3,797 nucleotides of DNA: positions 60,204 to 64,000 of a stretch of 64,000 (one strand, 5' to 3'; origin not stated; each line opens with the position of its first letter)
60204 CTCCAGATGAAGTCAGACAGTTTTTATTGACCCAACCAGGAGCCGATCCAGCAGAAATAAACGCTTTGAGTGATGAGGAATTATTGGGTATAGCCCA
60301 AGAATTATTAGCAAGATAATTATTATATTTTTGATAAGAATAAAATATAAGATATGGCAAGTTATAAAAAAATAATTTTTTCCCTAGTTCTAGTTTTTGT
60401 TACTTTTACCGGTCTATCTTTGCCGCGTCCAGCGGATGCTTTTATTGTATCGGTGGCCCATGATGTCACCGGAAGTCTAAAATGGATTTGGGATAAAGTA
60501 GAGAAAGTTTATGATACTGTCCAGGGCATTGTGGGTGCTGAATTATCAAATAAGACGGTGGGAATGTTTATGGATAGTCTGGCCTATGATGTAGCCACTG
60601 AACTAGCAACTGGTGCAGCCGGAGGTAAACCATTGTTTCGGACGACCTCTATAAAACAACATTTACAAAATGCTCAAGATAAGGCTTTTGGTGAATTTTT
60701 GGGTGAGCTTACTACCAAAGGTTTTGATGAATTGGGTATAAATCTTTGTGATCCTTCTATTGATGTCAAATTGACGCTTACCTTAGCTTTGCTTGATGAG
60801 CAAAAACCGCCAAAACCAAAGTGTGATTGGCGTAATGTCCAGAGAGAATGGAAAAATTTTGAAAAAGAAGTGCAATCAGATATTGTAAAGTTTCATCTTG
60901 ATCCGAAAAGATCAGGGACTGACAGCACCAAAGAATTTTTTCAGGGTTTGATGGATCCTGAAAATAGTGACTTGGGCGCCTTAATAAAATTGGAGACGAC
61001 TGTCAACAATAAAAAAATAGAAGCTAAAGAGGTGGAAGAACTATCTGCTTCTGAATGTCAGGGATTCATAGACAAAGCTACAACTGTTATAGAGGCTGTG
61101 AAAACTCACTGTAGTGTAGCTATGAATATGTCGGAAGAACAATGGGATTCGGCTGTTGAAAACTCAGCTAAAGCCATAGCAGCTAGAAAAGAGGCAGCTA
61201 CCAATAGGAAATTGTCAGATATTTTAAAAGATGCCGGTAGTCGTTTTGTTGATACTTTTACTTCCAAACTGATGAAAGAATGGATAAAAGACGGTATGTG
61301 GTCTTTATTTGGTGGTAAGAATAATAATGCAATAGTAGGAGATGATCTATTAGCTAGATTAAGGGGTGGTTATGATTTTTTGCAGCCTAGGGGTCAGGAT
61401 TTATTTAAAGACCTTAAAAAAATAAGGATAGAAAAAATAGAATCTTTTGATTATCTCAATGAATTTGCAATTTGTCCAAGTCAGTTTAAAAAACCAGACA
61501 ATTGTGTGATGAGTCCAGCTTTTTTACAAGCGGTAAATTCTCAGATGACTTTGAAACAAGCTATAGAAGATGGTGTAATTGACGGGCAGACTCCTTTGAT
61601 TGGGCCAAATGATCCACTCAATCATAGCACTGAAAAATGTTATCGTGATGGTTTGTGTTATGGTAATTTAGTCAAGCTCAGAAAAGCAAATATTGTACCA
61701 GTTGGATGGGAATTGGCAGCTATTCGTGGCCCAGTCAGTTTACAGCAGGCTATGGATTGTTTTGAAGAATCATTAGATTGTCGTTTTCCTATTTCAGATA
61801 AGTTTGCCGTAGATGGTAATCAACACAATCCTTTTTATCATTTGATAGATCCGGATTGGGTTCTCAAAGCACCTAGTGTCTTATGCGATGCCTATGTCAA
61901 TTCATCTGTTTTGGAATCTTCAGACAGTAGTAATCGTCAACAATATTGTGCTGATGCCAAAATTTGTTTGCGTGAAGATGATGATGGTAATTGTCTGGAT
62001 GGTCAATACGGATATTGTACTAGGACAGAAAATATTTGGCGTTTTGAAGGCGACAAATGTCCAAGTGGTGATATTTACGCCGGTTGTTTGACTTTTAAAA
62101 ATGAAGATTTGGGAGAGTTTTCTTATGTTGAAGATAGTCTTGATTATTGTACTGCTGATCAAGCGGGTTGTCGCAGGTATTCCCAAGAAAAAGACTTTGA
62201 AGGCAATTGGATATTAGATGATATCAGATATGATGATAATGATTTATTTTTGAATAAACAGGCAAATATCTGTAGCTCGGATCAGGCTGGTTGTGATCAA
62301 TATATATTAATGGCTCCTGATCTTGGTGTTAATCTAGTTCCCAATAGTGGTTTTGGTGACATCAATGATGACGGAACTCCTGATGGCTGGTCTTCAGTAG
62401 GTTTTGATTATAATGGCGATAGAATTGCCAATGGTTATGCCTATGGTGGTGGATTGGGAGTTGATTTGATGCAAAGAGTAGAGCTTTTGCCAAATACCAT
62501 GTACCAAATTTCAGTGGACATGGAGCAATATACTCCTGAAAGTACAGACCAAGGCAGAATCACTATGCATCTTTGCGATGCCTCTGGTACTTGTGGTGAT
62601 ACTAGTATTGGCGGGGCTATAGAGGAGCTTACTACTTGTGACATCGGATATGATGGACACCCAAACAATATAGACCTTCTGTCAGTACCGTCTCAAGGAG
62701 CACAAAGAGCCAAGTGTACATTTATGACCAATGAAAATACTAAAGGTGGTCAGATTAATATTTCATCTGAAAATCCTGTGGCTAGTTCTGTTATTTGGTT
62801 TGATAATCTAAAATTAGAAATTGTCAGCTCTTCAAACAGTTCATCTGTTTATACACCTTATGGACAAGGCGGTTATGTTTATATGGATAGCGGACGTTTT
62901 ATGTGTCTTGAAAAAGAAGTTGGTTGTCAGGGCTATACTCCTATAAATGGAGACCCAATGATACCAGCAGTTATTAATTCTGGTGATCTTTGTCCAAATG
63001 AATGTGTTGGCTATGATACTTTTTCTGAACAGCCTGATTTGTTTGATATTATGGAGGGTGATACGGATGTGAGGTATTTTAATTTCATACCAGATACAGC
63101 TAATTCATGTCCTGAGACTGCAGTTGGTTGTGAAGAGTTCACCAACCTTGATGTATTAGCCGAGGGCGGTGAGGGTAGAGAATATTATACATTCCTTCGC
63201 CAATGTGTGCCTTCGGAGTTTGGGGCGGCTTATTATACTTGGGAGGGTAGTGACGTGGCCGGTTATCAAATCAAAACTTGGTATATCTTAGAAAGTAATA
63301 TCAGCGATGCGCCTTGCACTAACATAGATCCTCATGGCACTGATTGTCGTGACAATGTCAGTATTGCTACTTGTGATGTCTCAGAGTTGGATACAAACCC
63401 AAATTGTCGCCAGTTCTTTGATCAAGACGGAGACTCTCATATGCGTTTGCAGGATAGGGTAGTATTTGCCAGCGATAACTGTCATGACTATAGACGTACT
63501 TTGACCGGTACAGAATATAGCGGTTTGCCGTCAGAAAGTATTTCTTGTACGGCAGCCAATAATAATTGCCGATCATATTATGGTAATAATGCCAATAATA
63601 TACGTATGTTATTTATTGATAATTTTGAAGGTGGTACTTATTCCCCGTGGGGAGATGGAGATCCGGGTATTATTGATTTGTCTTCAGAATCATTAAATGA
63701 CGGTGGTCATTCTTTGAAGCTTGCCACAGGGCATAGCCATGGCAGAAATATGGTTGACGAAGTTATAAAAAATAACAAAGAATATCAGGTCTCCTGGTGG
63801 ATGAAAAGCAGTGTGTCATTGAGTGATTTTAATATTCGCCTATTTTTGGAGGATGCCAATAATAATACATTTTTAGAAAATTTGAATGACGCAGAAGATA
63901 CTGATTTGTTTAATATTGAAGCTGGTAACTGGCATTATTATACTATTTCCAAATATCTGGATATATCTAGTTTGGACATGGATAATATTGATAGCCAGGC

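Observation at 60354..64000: Giant (>3.6 kb, still open at the window edge) secreted Cys-rich protein gene that the ORF track does not list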

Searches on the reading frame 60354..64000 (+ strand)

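Call 4: search_protein_families(library=pfam, proteins=[window:60354-64000:+], max_evalue=0.1)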
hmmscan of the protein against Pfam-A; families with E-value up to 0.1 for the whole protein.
window:60354-64000:+ (1215 aa): 1 family
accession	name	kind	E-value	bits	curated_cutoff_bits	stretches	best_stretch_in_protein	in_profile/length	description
PF02018.23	CBM_4_9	-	3.9e-08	34.2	25.9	1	1089-1176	7-101/136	Carbohydrate binding domain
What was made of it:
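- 63606..63998 (+): Second CBM_4_9 module, aa 1085 to about 1262, cut by the window end at aa 1215. Pfam PF02018 at aa 1089-1176, E 4e-8, 34.2 bits against a cut-off of 25.9 (call 4).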

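Call 6: find_homologous_proteins(query=window:60354-64000:+)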
Query window:60354-64000:+ (1215 aa): 16 proteins with E <= 0.001 among 8000 candidates.
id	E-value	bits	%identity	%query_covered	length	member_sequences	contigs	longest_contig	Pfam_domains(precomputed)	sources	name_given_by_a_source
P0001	0.0e+0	1406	51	100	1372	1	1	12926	PF02018.24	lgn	-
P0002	0.0e+0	1333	50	100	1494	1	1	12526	PF02018.24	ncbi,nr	ncbi:MAG: hypothetical protein Q8O32_00295, partial [bacterium]|nr:hypothetical protein [bacterium]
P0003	0.0e+0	1203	46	99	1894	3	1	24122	PF02018.24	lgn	-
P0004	0.0e+0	1111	44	99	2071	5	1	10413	PF02018.24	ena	-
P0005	0.0e+0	1017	43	100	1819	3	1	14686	PF02018.24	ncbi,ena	-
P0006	1.4e-234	800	49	58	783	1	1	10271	-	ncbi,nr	ncbi:MAG: hypothetical protein PHO91_04510, partial [Patescibacteria group bacterium]|nr:hypothetica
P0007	4.9e-133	463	30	90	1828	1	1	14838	-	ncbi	ncbi:MAG: hypothetical protein ABIH21_01160, partial [Patescibacteria group bacterium]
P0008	2.1e-116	408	31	89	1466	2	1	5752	PF02018.24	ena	-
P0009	1.7e-114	402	29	87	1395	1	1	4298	-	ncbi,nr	ncbi:MAG: hypothetical protein NUV84_02090, partial [Candidatus Uhrbacteria bacterium]|nr:hypothetic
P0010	9.7e-110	386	29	92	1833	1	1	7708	PF02018.24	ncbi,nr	ncbi:MAG: carbohydrate binding domain-containing protein, partial [Candidatus Uhrbacteria bacterium]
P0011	4.0e-105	371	29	87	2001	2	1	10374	PF02018.24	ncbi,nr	ncbi:hypothetical protein HY631_01900, partial [Candidatus Uhrbacteria bacterium]|nr:hypothetical pr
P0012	2.5e-102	362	29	75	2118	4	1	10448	-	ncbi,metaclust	ncbi:MAG: hypothetical protein UY77_C0031G0001, partial [Candidatus Uhrbacteria bacterium GW2011_GWA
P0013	1.0e-90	323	32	60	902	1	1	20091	-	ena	-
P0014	1.0e-82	297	34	30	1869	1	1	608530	PF02018.24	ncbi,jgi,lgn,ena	ncbi:MAG: hypothetical protein WC528_00980 [Patescibacteria group bacterium]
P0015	3.9e-76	275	29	53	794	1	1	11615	-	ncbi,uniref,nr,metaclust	ncbi:MAG: hypothetical protein UY76_C0060G0005 [Candidatus Uhrbacteria bacterium GW2011_GWA2_52_8d]|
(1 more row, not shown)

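Call 7: search_protein_families(library=ncbifam, proteins=[window:60354-64000:+], max_evalue=0.1)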
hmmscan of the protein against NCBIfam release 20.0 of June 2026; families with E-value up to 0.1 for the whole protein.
window:60354-64000:+ (1215 aa): 1 family
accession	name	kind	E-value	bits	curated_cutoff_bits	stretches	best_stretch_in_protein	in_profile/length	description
NF041639.1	YicS_fam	subfamily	0.058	13.6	45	0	239-284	30-75/96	YicS family protein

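Call 8: search_solved_structures(query=window:60354-64000:+, max_evalue=1)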
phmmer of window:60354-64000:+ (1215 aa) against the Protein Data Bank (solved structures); distinct sequences matched with E-value up to 1: 0.

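Call 9: find_encoding_contigs(protein=P0003, flank=10000, max_places=3)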
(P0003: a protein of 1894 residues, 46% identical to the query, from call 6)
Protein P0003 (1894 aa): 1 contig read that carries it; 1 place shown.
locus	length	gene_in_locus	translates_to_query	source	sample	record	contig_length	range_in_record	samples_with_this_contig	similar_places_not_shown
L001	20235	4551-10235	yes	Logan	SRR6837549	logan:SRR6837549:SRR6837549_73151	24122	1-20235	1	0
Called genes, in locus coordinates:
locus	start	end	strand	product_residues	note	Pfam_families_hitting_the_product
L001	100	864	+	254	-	PF00133:tRNA-synt_1, PF09334:tRNA-synt_1g (weak), PF08264:Anticodon_1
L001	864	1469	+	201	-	PF01300:Sua5_yciO_yrdC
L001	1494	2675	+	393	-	PF07690:MFS_1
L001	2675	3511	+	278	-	PF00398:RrnaAD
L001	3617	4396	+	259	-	-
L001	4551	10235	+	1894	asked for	PF02018:CBM_4_9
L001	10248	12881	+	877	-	-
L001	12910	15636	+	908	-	-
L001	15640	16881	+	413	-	-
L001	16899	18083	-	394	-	PF01555:N6_N4_Mtase (weak), PF01170:UPF0020, PF03602:Cons_hypoth95 (weak), PF06325:PrmA (weak), PF09445:Methyltransf_15 (weak), PF13847:Methyltransf_31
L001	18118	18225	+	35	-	-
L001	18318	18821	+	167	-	PF01250:Ribosomal_S6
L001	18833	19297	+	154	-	PF00436:SSB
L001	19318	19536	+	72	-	PF01084:Ribosomal_S18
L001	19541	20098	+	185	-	PF08207:EFP_N, PF01132:EFP, PF09285:Elong-fact-P_C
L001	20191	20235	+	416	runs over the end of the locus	-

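Call 10: find_encoding_contigs(protein=P0014, flank=10000, max_places=3)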
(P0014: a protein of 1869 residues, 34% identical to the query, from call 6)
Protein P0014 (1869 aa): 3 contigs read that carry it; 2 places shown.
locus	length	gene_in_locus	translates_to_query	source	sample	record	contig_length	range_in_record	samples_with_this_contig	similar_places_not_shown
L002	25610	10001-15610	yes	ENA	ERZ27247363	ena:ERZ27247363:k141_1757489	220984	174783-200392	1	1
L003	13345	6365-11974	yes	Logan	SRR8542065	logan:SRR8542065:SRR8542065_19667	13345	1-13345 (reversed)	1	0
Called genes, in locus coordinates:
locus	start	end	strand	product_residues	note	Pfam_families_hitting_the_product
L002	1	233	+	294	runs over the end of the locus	PF00781:DAGK_cat, PF19279:YegS_C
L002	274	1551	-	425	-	PF01476:LysM, PF23446:LysM1_NFP_LYK (faint), PF23473:LysM3_LYK4_5 (weak), PF01476:LysM, PF01551:Peptidase_M23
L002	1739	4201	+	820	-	PF00133:tRNA-synt_1, PF01406:tRNA-synt_1e (faint), PF09334:tRNA-synt_1g, PF13603:tRNA-synt_1_2, PF00133:tRNA-synt_1, PF09334:tRNA-synt_1g (weak), PF08264:Anticodon_1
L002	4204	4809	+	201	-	-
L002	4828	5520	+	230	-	-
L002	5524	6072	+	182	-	PF14512:TM1586_NiRdase, PF00881:Nitroreductase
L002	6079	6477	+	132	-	-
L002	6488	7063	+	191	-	PF01300:Sua5_yciO_yrdC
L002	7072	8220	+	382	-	PF07690:MFS_1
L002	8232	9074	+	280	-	PF00398:RrnaAD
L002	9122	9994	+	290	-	PF18884:TSP3_bac (weak)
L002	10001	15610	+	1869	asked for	PF02018:CBM_4_9 (faint)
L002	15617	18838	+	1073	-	PF16656:Pur_ac_phosph_N (weak), PF17957:Big_7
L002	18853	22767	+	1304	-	PF16656:Pur_ac_phosph_N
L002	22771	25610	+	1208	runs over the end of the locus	-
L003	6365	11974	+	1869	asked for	PF02018:CBM_4_9 (faint)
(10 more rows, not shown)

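Call 11: find_encoding_contigs(protein=P0005, flank=10000, max_places=3)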
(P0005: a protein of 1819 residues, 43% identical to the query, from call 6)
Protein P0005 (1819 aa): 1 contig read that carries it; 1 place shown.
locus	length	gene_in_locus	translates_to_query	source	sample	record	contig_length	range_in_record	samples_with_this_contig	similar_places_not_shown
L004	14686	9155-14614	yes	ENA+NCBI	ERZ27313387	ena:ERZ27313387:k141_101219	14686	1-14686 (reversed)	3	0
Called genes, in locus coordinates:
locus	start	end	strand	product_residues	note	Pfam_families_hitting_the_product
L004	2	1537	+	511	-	?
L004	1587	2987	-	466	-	PF01476:LysM, PF23473:LysM3_LYK4_5 (faint), PF01476:LysM, PF01551:Peptidase_M23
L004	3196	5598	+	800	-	PF00133:tRNA-synt_1, PF09334:tRNA-synt_1g, PF13603:tRNA-synt_1_2, PF00133:tRNA-synt_1, PF09334:tRNA-synt_1g (weak), PF08264:Anticodon_1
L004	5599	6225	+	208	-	PF01300:Sua5_yciO_yrdC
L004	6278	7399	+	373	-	PF07690:MFS_1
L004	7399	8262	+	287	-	PF00398:RrnaAD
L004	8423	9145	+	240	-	PF18884:TSP3_bac (faint)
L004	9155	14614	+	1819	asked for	PF02018:CBM_4_9 (faint)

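Call 16: search_protein_families(library=pfam, proteins=[L001:10248-12881:+, L001:12910-15636:+, L001:15640-16881:+, L002:15617-18838:+, L002:18853-22767:+, L002:22771-25608:+, P0003, P0014], max_evalue=0.1)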
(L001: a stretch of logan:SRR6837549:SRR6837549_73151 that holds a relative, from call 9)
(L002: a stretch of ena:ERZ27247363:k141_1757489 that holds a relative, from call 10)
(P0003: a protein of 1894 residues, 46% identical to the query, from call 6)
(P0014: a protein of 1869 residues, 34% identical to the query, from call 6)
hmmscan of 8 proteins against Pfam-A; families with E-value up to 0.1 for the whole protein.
L001:10248-12881:+ (877 aa): 0 families

L001:12910-15636:+ (908 aa): 1 family
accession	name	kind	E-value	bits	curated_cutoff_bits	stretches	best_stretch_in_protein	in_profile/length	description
PF19597.4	TrbL_4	-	0.0011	18.8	27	1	161-263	85-182/276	Conjugal transfer protein TrbL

L001:15640-16881:+ (413 aa): 1 family
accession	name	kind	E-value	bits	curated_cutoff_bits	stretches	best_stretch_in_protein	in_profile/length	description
PF00904.22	Involucrin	-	0.024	15.6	27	1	384-397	6-19/20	Involucrin repeat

L002:15617-18838:+ (1073 aa): 5 families
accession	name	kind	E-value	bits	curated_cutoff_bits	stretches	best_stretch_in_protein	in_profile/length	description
PF16656.11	Pur_ac_phosph_N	-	5.4e-15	56.2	30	3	352-399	49-93/93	Purple acid Phosphatase, N-terminal domain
PF17957.7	Big_7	-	1.9e-11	44.9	24.1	1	877-949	1-70/70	Bacterial Ig domain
PF19077.6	Big_13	-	7.2e-05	23.7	27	1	889-967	25-98/102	Bacterial Ig-like domain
PF13750.12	Big_3_3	-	0.00033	20.8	27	1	931-981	3-52/157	Bacterial Ig-like domain (group 3)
PF00041.27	fn3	-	0.053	14.2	25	0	344-387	29-72/84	Fibronectin type III domain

L002:18853-22767:+ (1304 aa): 3 families
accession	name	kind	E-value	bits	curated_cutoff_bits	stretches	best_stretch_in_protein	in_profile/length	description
PF16656.11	Pur_ac_phosph_N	-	1.2e-09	39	30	1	61-148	4-93/93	Purple acid Phosphatase, N-terminal domain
PF00041.27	fn3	-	0.00017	22.2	25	1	62-137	5-74/84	Fibronectin type III domain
PF02018.23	CBM_4_9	-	0.004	18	25.9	1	468-625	7-131/136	Carbohydrate binding domain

L002:22771-25608:+ (946 aa): 0 families

P0003 (1894 aa): 1 family
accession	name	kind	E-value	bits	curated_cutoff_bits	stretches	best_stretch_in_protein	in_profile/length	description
PF02018.23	CBM_4_9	-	1e-11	45.8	25.9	1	1139-1267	4-128/136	Carbohydrate binding domain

P0014 (1869 aa): 2 families
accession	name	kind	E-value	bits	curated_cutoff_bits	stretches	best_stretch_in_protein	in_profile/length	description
PF02018.23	CBM_4_9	-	4.9e-06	27.4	25.9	0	1343-1417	5-82/136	Carbohydrate binding domain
PF22673.2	MCP-like_PDC_1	-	0.092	13.6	27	0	1645-1702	36-94/113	Methyl-accepting chemotaxis protein-like, first PDC sensor domain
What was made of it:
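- On CBM_4_9 (PF02018): Orthologue P0003 covers 4-128 of 136, E 1e-11 (call 16).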

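Call 20: find_related_loci(query=A1, collection=genome_contigs, flank=10000)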
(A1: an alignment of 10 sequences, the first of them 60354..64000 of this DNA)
Query A1 (1215 aa) in genome_contigs; peptide patterns used: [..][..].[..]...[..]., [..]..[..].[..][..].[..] (x = any residue, [..] = any of these).
574 stretches matched a pattern; 558 encode a relative of the query (tblastn E <= 1e-3); the best 80 are kept; 80 distinct loci.
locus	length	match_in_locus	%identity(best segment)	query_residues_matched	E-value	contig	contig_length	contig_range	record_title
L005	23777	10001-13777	55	1-1212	0e+0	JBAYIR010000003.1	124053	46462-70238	MAG: Patescibacteria group bacterium isolate SO_2016_GW1_35 scaffold00327_OW334_2016, whole genome shotgun sequence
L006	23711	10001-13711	53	1-1214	0e+0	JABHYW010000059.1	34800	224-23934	MAG: Candidatus Komeilibacteria bacterium isolate SI047_bin69 k141_1452555, whole genome shotgun sequence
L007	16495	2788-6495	51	1-1208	0e+0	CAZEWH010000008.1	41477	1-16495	MAG TPA_asm: uncultured Gammaproteobacteria bacterium isolate SRP077602_co5_241 genome assembly, contig: NODE_4510_lengt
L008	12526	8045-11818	50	1-1210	0e+0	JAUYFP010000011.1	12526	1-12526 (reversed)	MAG: bacterium isolate C21_metabat.bin.20 C21_k141_228294, whole genome shotgun sequence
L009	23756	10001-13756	56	1-1213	0e+0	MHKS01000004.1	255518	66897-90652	MAG: Candidatus Komeilibacteria bacterium RIFOXYD1_FULL_37_29 rifoxyd1_full_scaffold_3, whole genome shotgun sequence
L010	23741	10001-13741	48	1-1212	0e+0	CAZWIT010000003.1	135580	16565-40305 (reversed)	MAG TPA_asm: uncultured Gammaproteobacteria bacterium isolate SRP300315_co1_55 genome assembly, contig: NODE_54_length_1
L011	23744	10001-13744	52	1-1203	0e+0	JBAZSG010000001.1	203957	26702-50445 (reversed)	MAG: Patescibacteria group bacterium isolate SO_2017_GW1_168 NODE_511_length_203957_cov_2.468974_OW334_2017, whole genom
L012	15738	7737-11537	46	1-1213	0e+0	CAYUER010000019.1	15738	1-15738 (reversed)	MAG TPA_asm: uncultured Gammaproteobacteria bacterium isolate SRP342105_co2_115 genome assembly, contig: NODE_3893_lengt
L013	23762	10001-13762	48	1-1212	0e+0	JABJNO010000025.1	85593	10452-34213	MAG: Candidatus Parcubacteria bacterium isolate SI075_bin20 k141_2347463, whole genome shotgun sequence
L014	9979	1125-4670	47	1-1203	0e+0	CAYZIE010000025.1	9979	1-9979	MAG TPA_asm: uncultured Gammaproteobacteria bacterium isolate SRP200020_co5_182 genome assembly, contig: NODE_10597_leng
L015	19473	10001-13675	44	1-1204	0e+0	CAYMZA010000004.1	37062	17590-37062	MAG TPA_asm: uncultured Gammaproteobacteria bacterium isolate SRP200020_co3_139 genome assembly, contig: NODE_1534_lengt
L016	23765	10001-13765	43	1-1199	0e+0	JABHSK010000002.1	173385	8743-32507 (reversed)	MAG: Candidatus Parcubacteria bacterium isolate SI039_bin36 k141_2263554, whole genome shotgun sequence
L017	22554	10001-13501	44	21-1215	0e+0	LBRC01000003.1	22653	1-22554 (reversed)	MAG: Parcubacteria group bacterium GW2011_GWA2_36_10 UR94_C0003, whole genome shotgun sequence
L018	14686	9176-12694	43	4-1213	0e+0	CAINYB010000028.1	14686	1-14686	uncultured bacterium isolate LaPlata-7m-a_bin-459 genome assembly, contig: bin-459:28/28, whole genome shotgun sequence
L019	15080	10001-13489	43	1-1163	0e+0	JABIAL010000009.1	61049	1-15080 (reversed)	MAG: bacterium isolate SI048_bin106 k141_426874, whole genome shotgun sequence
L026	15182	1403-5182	46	1-1206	0e+0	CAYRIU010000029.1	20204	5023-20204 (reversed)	MAG TPA_asm: uncultured Gammaproteobacteria bacterium isolate SRP135725_co2_189 genome assembly, contig: k141_3356443, w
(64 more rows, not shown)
